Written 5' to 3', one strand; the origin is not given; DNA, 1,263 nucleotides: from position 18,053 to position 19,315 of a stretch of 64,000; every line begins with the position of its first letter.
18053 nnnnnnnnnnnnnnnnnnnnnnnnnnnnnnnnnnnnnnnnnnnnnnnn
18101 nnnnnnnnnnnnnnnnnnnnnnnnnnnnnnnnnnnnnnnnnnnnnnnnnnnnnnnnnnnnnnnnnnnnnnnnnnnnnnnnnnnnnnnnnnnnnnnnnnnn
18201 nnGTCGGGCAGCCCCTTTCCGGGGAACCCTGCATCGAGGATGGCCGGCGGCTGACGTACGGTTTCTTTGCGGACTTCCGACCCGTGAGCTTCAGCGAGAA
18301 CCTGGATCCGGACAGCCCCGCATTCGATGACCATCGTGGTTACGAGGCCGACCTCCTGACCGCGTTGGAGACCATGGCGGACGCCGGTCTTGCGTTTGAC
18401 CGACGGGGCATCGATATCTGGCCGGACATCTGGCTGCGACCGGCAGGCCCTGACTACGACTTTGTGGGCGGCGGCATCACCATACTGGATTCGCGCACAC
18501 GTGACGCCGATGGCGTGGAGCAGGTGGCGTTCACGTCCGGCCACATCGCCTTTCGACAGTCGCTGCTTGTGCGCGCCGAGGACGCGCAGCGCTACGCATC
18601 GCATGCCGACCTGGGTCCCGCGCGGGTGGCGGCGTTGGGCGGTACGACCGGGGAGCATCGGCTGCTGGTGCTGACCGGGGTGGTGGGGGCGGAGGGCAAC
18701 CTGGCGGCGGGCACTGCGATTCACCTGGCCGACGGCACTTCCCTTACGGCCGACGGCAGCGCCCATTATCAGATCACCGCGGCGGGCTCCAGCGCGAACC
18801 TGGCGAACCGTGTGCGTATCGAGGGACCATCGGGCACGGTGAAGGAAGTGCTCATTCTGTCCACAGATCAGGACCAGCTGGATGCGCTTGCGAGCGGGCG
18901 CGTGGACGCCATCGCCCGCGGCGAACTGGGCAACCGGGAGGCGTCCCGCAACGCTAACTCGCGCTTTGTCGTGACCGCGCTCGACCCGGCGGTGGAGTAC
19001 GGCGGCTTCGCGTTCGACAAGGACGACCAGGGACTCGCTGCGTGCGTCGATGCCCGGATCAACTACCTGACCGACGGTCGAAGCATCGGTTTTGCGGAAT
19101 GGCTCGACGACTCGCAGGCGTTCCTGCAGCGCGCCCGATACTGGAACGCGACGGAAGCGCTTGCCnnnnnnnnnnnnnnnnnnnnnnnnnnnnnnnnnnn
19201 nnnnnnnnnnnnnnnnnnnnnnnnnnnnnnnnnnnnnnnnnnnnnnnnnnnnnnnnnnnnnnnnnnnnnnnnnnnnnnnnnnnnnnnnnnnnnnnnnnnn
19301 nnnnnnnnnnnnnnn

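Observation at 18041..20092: Autotransporter whose passenger is a periplasmic solute-binding-protein fold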

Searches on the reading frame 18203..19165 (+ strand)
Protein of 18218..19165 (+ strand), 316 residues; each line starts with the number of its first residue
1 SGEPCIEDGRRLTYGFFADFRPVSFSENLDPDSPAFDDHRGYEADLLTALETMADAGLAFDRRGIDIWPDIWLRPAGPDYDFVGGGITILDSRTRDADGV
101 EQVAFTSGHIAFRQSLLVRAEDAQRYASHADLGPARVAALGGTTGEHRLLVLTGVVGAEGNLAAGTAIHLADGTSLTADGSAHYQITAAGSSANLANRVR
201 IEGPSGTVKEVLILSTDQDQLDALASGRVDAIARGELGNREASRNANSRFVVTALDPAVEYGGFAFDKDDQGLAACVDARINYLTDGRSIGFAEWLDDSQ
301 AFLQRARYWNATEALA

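Call 20: find_related_loci(query=window:18218-19165:+, collection=genome_contigs, flank=6000)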
Query window:18218-19165:+ (316 aa) in genome_contigs; peptide patterns used: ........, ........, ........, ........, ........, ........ (x = any residue, [..] = any of these).
145 stretches matched a pattern; 9 encode a relative of the query (tblastn E <= 1e-3); 9 distinct loci.
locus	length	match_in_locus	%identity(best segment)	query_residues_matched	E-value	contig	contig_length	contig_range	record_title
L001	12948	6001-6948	84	1-316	6e-177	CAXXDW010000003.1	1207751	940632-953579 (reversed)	MAG: Gammaproteobacteria bacterium isolate 92cb7ee9-6a2a-4e20-a11b-d112289540a9 genome assembly, contig: contig_3, whole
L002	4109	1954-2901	80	1-316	2e-178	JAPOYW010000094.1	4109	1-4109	MAG: Gammaproteobacteria bacterium isolate COS4_bin_45 NODE_11723_length_4109_cov_7.00765, whole genome shotgun sequence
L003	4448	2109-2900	90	53-316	1e-158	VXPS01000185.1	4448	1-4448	MAG: Chloroflexi bacterium isolate SB0662_bin_61 NODE_11672_length_4448_cov_28.794446, whole genome shotgun sequence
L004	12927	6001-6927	54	5-313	5e-97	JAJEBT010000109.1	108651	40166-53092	MAG: Alphaproteobacteria bacterium isolate jk18x9bins.50 k141_344421, whole genome shotgun sequence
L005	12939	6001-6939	52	1-310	2e-95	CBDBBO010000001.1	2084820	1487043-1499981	MAG: Dehalococcoidia bacterium isolate 1b2ae8b5-6dc1-4ab8-aaf0-c904fb0211c2 genome assembly, contig: contig_1, whole gen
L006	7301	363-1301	53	1-310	2e-95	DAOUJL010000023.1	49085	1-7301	MAG TPA_asm: Dehalococcoidia bacterium isolate S32_262 k113_722784, whole genome shotgun sequence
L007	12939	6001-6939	53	1-310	4e-97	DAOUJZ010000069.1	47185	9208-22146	MAG TPA_asm: Dehalococcoidia bacterium isolate S34_284 k113_933519, whole genome shotgun sequence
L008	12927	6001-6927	53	5-313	7e-95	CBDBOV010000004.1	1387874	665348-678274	MAG: Spirochaetia bacterium isolate 68d78d2d-8fbf-4242-a4cd-80a334438824 genome assembly, contig: contig_4, whole genome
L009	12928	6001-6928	48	5-310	4e-78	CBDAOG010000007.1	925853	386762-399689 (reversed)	MAG: Dehalococcoidia bacterium isolate 0aa05121-dee9-464a-b52f-06bcf9350706 genome assembly, contig: contig_7, whole gen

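Call 23: search_protein_representatives(protein=window:18218-19165:+)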
Query: 316 residues. Proteins with E-value up to 0.001 (for the whole library): 291; up to 1e-10: 202; up to 1e-30: 97. The best 150 are listed.
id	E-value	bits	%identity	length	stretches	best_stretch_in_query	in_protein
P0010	1.0e-164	563.6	81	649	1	1-316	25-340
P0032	1.1e-164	563.5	53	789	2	4-312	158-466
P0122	7.6e-106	370.3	59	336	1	2-310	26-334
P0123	7.7e-104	363.7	76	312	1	1-229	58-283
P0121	2.2e-98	345.8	58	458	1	9-310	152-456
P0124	1.4e-97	343.1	56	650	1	2-314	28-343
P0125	2.0e-94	332.7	57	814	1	8-310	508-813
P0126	8.6e-90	317.5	53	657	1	1-311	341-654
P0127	8.6e-90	317.5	53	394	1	3-313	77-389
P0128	9.3e-90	317.4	53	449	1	10-311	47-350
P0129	5.3e-89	315.0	54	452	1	5-308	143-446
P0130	2.5e-88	312.8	53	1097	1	3-314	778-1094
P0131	4.4e-88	311.9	55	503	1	9-310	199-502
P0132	1.2e-86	307.2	52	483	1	4-311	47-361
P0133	1.3e-86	307.1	52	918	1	4-313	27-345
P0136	2.2e-82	293.2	51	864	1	8-311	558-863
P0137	7.9e-81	288.1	51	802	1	5-312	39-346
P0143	1.8e-72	260.6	49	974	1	11-313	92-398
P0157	3.5e-55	203.9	46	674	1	9-299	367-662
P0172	5.9e-48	180.1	39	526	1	12-313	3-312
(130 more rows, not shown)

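Call 24: search_protein_families(library=pfam, proteins=[P0124, P0125, P0126, P0130, P0133, P0136, P0137, P0143, P0157, P0172], max_evalue=0.01)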
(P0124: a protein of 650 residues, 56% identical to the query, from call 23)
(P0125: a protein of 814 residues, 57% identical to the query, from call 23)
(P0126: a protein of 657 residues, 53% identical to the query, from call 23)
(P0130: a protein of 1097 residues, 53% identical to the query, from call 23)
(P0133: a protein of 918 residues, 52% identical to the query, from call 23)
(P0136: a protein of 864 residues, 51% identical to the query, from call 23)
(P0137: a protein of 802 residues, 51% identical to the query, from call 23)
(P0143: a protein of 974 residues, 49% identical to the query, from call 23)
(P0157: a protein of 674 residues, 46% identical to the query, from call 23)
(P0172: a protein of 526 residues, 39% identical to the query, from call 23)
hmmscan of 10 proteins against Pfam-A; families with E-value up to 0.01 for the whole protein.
P0124 (650 aa): 0 families

P0125 (814 aa): 5 families
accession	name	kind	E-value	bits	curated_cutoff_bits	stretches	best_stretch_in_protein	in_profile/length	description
PF13458.12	Peripla_BP_6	-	2.4e-64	218.6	31.7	1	156-493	1-339/343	Periplasmic binding protein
PF01094.35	ANF_receptor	-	8.8e-34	117.5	25.4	1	177-493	3-351/353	Receptor family ligand binding region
PF13433.12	Peripla_BP_5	-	5.8e-28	98.5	27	1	157-489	1-333/363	Periplasmic binding protein domain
PF00497.25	SBP_bac_3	-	5.3e-07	29.9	26.4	1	512-792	1-121/132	Bacterial extracellular solute-binding proteins, family 3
PF02369.22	Big_1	-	0.006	17.1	34.9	0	43-103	13-71/93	Bacterial Ig-like domain (group 1)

P0126 (657 aa): 6 families
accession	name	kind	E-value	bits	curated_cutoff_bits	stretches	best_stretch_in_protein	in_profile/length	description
PF17820.7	PDZ_6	-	9.2e-07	29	27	1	56-108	2-52/54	PDZ domain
PF00497.25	SBP_bac_3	-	9e-06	25.9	26.4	1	353-632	2-121/132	Bacterial extracellular solute-binding proteins, family 3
PF00595.29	PDZ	-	1.2e-05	26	23.2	1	40-106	10-78/81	PDZ domain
PF00041.27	fn3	-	0.00081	20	25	1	125-200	10-81/84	Fibronectin type III domain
PF13180.12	PDZ_2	-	0.0027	18.4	27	1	56-118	16-77/80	PDZ domain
PF25788.1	Ig_Rha78A_N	-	0.0027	18.4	27.4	0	131-200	20-97/105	Rha78A-like, N-terminal immunoglobulin domain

P0130 (1097 aa): 2 families
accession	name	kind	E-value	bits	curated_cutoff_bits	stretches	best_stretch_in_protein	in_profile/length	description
PF03160.20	Calx-beta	-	2.8e-08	34.2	27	1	259-346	7-96/119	Calx-beta domain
PF00497.25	SBP_bac_3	-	0.00055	20.1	26.4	1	814-1071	20-123/132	Bacterial extracellular solute-binding proteins, family 3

P0133 (918 aa): 4 families
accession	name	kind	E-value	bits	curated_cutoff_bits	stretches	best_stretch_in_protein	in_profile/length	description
PF03572.23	Peptidase_S41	-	3.9e-11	43.2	24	1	657-799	2-124/165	Peptidase family S41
PF00497.25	SBP_bac_3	-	8.5e-05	22.8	26.4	1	35-318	1-118/132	Bacterial extracellular solute-binding proteins, family 3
PF18294.6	Pept_S41_N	-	0.00011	22.4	25.9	1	478-507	2-32/49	Peptidase S41 N-terminal domain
PF17963.7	Big_9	-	0.0016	19.7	23.6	1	359-422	22-85/89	Bacterial Ig domain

P0136 (864 aa): 1 family
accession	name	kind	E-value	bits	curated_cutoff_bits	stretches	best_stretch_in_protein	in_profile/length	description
PF00722.28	Glyco_hydro_16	-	0.0028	17.6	22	1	106-246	26-147/175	Glycosyl hydrolases family 16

P0137 (802 aa): 2 families
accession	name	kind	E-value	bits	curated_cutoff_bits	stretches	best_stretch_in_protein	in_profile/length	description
PF03797.25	Autotransporter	-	2.6e-08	34.4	26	1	440-637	1-206/255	Autotransporter beta-domain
PF00497.25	SBP_bac_3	-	0.0002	21.6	26.4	1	46-248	2-98/132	Bacterial extracellular solute-binding proteins, family 3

P0143 (974 aa): 1 family
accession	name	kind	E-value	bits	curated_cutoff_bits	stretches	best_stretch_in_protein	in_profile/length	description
PF03797.25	Autotransporter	-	1.6e-07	31.8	26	1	606-701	1-94/255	Autotransporter beta-domain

P0157 (674 aa): 2 families
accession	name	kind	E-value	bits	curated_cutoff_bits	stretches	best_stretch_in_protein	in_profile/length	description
PF17200.10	sCache_2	-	3.4e-07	30.8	25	1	78-177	53-145/155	Single Cache domain 2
PF08269.17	dCache_2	-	5.3e-05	22.9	26.5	0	74-176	89-185/298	Cache domain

P0172 (526 aa): 0 families

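Call 38: predict_structure(alignment_id=A3)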
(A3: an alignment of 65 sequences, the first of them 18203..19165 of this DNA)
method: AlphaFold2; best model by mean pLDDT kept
length: 321 residues; sequences in the alignment: 65
mean_pLDDT: 56.5   pTM: 0.53
mean pLDDT of the five models: 56.5, 56.1, 53.2, 50.7, 43.6
residues with pLDDT >= 90: 47; 70-90: 68; 50-70: 42; < 50: 164
segments of 3 or more residues with pLDDT < 50: 1-36, 40-117, 194-196, 262-274, 288-321
pLDDT, mean of each block of 10 residues (from residue 1): 37 41 28 46 32 36 28 26 26 30 37 44 92 84 76 73 80 91 86 55 85 88 92 88 71 81 39 50 51 40 42 37 34
secondary structure, 60 per line:
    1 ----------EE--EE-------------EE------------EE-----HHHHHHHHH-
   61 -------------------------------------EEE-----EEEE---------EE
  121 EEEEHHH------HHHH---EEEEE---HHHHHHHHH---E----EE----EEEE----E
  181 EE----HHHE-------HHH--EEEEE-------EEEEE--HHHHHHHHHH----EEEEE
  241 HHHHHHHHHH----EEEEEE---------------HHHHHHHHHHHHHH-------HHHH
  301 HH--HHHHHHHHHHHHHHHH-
elements in order: H51-59 E98-100 E106-109 E119-124 H134-137 E141-145 H149-157 E172-175 E180-182 E203-207 E215-219 H222-231 E236-240 H241-250 E255-260 H276-289 H297-302 H305-320

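Call 40: search_solved_structures(query=A3, max_evalue=0.01, show_alignments=3)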
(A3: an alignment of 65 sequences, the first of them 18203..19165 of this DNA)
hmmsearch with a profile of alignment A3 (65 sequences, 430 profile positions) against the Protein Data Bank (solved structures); distinct sequences matched with E-value up to 0.01: 3.
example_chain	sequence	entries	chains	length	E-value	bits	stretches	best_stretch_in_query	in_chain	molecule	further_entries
5tuj_C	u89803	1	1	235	6.8e-07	32.1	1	130-266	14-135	Ancestral protein CDT-Anc1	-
5t0w_A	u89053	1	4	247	6.9e-07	32.1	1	130-266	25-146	AncCDT-1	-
5jos_A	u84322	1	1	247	2.9e-05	26.7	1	129-266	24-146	Cyclohexadienyl dehydratase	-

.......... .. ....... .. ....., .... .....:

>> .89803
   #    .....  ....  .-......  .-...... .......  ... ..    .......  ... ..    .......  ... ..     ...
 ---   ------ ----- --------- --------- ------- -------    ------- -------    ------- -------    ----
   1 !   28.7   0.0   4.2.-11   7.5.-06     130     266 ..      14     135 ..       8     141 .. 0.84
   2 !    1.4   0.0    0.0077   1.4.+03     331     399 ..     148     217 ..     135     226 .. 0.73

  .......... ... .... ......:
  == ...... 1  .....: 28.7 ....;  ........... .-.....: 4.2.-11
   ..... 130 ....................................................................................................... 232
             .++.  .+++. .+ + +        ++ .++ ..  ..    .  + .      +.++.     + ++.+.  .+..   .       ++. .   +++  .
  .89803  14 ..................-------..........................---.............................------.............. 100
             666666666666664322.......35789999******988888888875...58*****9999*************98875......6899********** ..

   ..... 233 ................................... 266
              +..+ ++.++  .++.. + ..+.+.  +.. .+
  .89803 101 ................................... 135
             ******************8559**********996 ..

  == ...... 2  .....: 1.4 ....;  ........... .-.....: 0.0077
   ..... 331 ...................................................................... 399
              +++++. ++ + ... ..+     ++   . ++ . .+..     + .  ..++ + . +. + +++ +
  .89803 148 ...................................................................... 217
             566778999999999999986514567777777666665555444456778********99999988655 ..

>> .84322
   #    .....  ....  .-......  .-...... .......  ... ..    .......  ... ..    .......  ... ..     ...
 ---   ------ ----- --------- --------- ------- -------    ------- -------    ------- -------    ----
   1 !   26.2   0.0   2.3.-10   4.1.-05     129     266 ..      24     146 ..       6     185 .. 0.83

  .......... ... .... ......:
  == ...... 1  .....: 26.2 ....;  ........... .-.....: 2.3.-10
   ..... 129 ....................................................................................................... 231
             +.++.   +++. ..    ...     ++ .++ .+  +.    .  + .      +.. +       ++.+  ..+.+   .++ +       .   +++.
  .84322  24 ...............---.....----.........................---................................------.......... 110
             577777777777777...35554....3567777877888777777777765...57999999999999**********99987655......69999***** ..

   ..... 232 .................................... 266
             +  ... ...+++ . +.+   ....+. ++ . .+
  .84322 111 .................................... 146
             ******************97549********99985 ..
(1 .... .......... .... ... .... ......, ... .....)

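Call 48: search_protein_families(library=pfam, alignment_id=A3, max_evalue=0.01)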
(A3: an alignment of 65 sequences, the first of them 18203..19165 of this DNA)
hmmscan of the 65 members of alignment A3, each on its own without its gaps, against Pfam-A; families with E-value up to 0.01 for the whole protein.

A. member 1, window:18203-19165:+ (321 aa): 1 family
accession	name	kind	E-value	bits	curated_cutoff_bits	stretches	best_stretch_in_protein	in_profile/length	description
PF00497.25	SBP_bac_3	-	0.0094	16.1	26.4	0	23-289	7-116/132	Bacterial extracellular solute-binding proteins, family 3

B. families by the number of members that match (of 65 scanned): 4 families
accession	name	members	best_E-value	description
PF00497.25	SBP_bac_3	55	1.1e-05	Bacterial extracellular solute-binding proteins, family 3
PF02369.22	Big_1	34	0.00025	Bacterial Ig-like domain (group 1)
PF13620.12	CarboxypepD_reg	15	0.00038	Carboxypeptidase regulatory-like domain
PF03797.25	Autotransporter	4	4.3e-26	Autotransporter beta-domain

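Call 50: fold_search(model_id=the predicted structure, library=pdb)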
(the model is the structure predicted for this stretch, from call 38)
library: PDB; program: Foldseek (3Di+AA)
matches with E <= 10: 867; with E <= 0.001: 6
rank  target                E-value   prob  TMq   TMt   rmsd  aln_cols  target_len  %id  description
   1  5jos                  5.8e-04  1.00  0.29  0.37  13.0       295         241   16  Crystal structure of an ancestral cyclohexadienyl dehydratase, AncCDT-3(P188L). (released 2017-05-03)
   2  4i62                  6.6e-04  1.00  0.31  0.40   8.4       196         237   18  1.05 Angstrom crystal structure of an amino acid ABC transporter substrate-binding protein AbpA from Streptococcus pneum (released 2012-12-12)
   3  4h5f_A                6.6e-04  1.00  0.28  0.37   8.9       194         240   16  Crystal structure of an amino acid ABC transporter substrate-binding protein from Streptococcus pneumoniae Canada MDR_ (released 2012-10-03)
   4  6svf                  7.0e-04  1.00  0.28  0.39   8.7       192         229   18  Crystal structure of the P235GK mutant of ArgBP from T. maritima (released 2019-11-20)
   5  2q2a_A                9.0e-04  1.00  0.30  0.39  11.4       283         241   17  Crystal structures of the arginine-, lysine-, histidine-binding protein ArtJ from the thermophilic bacterium Geobacill (released 2008-01-15)
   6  6wup                  9.0e-04  1.00  0.30  0.39  12.2       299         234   13  Crystal structure of an ancestral cyclohexadienyl dehydratase, AncCDT-5 (released 2020-05-13)
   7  2q88                  1.0e-03  1.00  0.28  0.34   9.4       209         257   15  Crystal structure of EhuB in complex with ectoine (released 2008-01-01)
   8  3kbr                  1.1e-03  1.00  0.28  0.38   7.6       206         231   11  The crystal structure of cyclohexadienyl dehydratase precursor from Pseudomonas aeruginosa PA01 (released 2009-11-10)
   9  4prs_B                1.2e-03  1.00  0.31  0.42   7.4       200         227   20  Structure of apo ArgBP from T. maritima (released 2014-07-23)
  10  6det                  1.2e-03  1.00  0.25  0.33  10.8       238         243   15  The crystal structure of Tv2483 bound to L-arginine (released 2019-03-20)
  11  5kkw                  2.0e-03  1.00  0.29  0.38   8.0       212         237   11  Crystal structure of SAR11_1068 bound to a sulfobetaine (3-(1-methylpiperidinium-1-yl)propane-1-sulfonate) (released 2017-07-05)
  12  6ggv_B                2.1e-03  1.00  0.29  0.42   9.7       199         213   20  Structure of the arginine-bound form of truncated (residues 20-233) ArgBP from T. maritima (released 2018-06-13)
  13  6q3u                  2.1e-03  1.00  0.29  0.41   9.8       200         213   20  Gly52Ala mutant of arginine-bound ArgBP from T. maritima (released 2019-05-08)
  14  3vv5_A                2.4e-03  1.00  0.28  0.37   8.2       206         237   15  Crystal structure of TTC0807 complexed with (S)-2-aminoethyl-L-cysteine (AEC) (released 2013-06-26)
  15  2pvu                  2.4e-03  1.00  0.31  0.41  11.2       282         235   17  Crystal structures of the arginine-, lysine-, histidine-binding protein ArtJ from the thermophilic bacterium Geobacillus (released 2008-01-15)
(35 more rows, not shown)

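Call 61: search_protein_families(library=ncbifam, proteins=[P0124, P0137, P0143, P0133, P0128], max_evalue=0.1)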
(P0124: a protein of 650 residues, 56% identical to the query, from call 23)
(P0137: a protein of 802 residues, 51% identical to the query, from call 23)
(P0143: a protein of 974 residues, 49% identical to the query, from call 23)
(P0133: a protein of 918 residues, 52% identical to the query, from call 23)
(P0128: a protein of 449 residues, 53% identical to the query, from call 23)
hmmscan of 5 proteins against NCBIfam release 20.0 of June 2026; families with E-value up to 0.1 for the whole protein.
P0124 (650 aa): 0 families

P0137 (802 aa): 1 family
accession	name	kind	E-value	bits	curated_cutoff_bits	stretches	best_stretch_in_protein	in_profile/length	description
TIGR02995.1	ectoine_ehuB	equivalog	0.0043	16.3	190.9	0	110-183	91-159/275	ectoine/hydroxyectoine ABC transporter substrate-binding protein EhuB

P0143 (974 aa): 0 families

P0133 (918 aa): 12 families
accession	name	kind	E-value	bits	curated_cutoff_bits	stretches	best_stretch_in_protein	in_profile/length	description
NF058627.1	S41_Gfo1087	equivalog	5.8e-42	144.2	455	1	521-873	92-444/489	GFO_1087 family putative carboxy terminal peptidase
NF045588.1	Cterm_S41_CtpA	exception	9.7e-11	41.2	625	1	553-710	115-269/401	carboxyl-terminal processing protease CtpA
TIGR00225.1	prc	subfamily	7.8e-10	38.3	218.6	1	558-709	62-205/335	C-terminal processing peptidase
NF045589.1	Cterm_S41_CtpB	exception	1.1e-09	37.5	633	1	532-728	100-291/416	carboxyl-terminal processing protease CtpB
TIGR03900.1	prc_long_Delta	hypoth_equivalog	1.2e-08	33.4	660.95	1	543-705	136-288/973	MXAN_5808 family serine peptidase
NF045590.1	Cterm_S41_CtpC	exception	1.4e-07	30.7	665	1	572-740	139-302/418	carboxyl-terminal processing protease CtpC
NF045591.1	Cterm_S41_CtpZ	exception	4.4e-05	22.4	525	1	544-699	108-256/403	carboxyl-terminal processing protease CtpZ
NF052377.1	lmo1851_S41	exception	0.00062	18.6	725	1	580-710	134-259/468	lmo1851 family serine protease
NF008426.0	PRK11260.1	equivalog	0.0019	17.5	312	0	237-316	168-246/266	cystine ABC transporter substrate-binding protein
TIGR02995.1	ectoine_ehuB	equivalog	0.002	17.4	190.9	0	129-186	108-166/275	ectoine/hydroxyectoine ABC transporter substrate-binding protein EhuB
NF051464.1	tail_spec_CT441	exception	0.0025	16.6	700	1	572-708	268-411/645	tail-specific protease Tsp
NF012211.1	tand_rpt_95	domain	0.0029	17.5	90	1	377-429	35-86/98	tandem-95 repeat protein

P0128 (449 aa): 0 families

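Call 71: find_related_loci(query=A3, collection=genome_contigs, flank=8000)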
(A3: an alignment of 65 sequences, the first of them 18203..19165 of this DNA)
Query A3 (321 aa) in genome_contigs; peptide patterns used: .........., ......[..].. (x = any residue, [..] = any of these).
557 stretches matched a pattern; 541 encode a relative of the query (tblastn E <= 1e-3); the best 80 are kept; 80 distinct loci.
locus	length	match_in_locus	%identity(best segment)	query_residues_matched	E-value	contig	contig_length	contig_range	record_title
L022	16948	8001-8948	84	6-321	5e-176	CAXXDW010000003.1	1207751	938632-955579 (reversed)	MAG: Gammaproteobacteria bacterium isolate 92cb7ee9-6a2a-4e20-a11b-d112289540a9 genome assembly, contig: contig_3, whole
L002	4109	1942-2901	80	2-321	2e-178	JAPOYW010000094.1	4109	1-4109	MAG: Gammaproteobacteria bacterium isolate COS4_bin_45 NODE_11723_length_4109_cov_7.00765, whole genome shotgun sequence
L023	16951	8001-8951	81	5-321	9e-169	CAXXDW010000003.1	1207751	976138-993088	MAG: Gammaproteobacteria bacterium isolate 92cb7ee9-6a2a-4e20-a11b-d112289540a9 genome assembly, contig: contig_3, whole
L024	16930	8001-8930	76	8-317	3e-156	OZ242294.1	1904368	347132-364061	MAG: Thermodesulfobacteriota bacterium isolate dbd6f23f-7201-4405-b442-69d0362d048f genome assembly, chromosome: 1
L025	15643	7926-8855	75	8-317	5e-155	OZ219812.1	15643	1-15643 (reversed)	MAG: Thermodesulfobacteriota bacterium isolate 4e20cc59-495a-4000-abf0-89ce236daca8 genome assembly, chromosome: 2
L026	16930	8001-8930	75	8-317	6e-154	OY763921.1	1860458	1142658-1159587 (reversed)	MAG: Thermodesulfobacteriota bacterium isolate 558d1e46-7206-424d-903a-c7a0170f7b97 genome assembly, chromosome: 1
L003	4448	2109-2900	90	58-321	4e-157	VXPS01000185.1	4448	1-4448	MAG: Chloroflexi bacterium isolate SB0662_bin_61 NODE_11672_length_4448_cov_28.794446, whole genome shotgun sequence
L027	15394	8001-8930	75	8-317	1e-153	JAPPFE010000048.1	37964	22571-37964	MAG: Candidatus Dadabacteria bacterium isolate RHO1_bin_23 NODE_2085_length_37964_cov_37.039199, whole genome shotgun se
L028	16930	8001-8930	75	8-317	2e-151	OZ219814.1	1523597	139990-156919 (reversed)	MAG: Thermodesulfobacteriota bacterium isolate 4e20cc59-495a-4000-abf0-89ce236daca8 genome assembly, chromosome: 4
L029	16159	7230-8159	74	8-317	3e-150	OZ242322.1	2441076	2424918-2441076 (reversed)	MAG: Thermodesulfobacteriota bacterium isolate 3e42ac3d-59cd-46c6-8b9e-c6275ce6f8c4 genome assembly, chromosome: 1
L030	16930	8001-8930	73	8-317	4e-148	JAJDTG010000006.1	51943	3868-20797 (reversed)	MAG: Candidatus Dadabacteria bacterium isolate jk18x11bins.6 k141_83867, whole genome shotgun sequence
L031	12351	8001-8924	66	13-320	1e-130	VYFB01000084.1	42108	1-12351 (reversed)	MAG: Nitrospira sp. SB0677_bin_15 NODE_308_length_42108_cov_11.468766, whole genome shotgun sequence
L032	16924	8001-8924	66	13-320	2e-130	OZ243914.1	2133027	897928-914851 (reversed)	MAG: Nitrospirales bacterium isolate bb28a9cb-1d03-40f6-9fdf-08dcae54ddd0 genome assembly, chromosome: 1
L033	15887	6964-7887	65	13-320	2e-129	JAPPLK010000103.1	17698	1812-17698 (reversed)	MAG: Nitrospira sp. isolate RHO3_bin_20 NODE_4832_length_17698_cov_282.867313, whole genome shotgun sequence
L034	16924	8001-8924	64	13-320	9e-128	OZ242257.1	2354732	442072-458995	MAG: Nitrospirales bacterium isolate 66fd3267-97ed-4924-ace5-d8bca7d64734 genome assembly, chromosome: 1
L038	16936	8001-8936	57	10-318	1e-109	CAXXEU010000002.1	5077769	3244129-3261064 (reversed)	MAG: Candidatus Poribacteria bacterium isolate 3e89c7d8-7361-487e-81cd-bcd86543e134 genome assembly, contig: contig_2, w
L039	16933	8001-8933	58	13-320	3e-109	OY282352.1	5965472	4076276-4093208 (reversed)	MAG: uncultured Latescibacteria bacterium genome assembly, chromosome: 1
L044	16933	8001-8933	60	13-320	5e-108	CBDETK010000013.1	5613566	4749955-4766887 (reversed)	MAG: Candidatus Latescibacterota bacterium isolate f082a9f0-9724-465d-94e5-cd8c9e52f731 genome assembly, contig: contig_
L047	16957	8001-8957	55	3-318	1e-107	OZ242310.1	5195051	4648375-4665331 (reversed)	MAG: Candidatus Poribacteria bacterium isolate 20da2b61-0884-4a9e-940d-2acfcc06f24a genome assembly, chromosome: 1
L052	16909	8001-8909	57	12-315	4e-107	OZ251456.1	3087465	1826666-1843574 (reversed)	MAG: bacterium isolate 40c3c2bc-7189-494c-ad94-02bb7458a69d genome assembly, chromosome: 1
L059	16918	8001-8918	59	13-315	4e-105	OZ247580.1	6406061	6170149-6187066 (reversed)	MAG: Candidatus Latescibacterota bacterium isolate 34bd4037-9faa-49cb-aada-cae4c411e00c genome assembly, chromosome: 1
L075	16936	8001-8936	57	8-316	6e-104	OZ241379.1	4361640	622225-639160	MAG: Caldilineaceae bacterium isolate c30b766d-8f23-4913-b24e-f5b6f73fed16 genome assembly, chromosome: 1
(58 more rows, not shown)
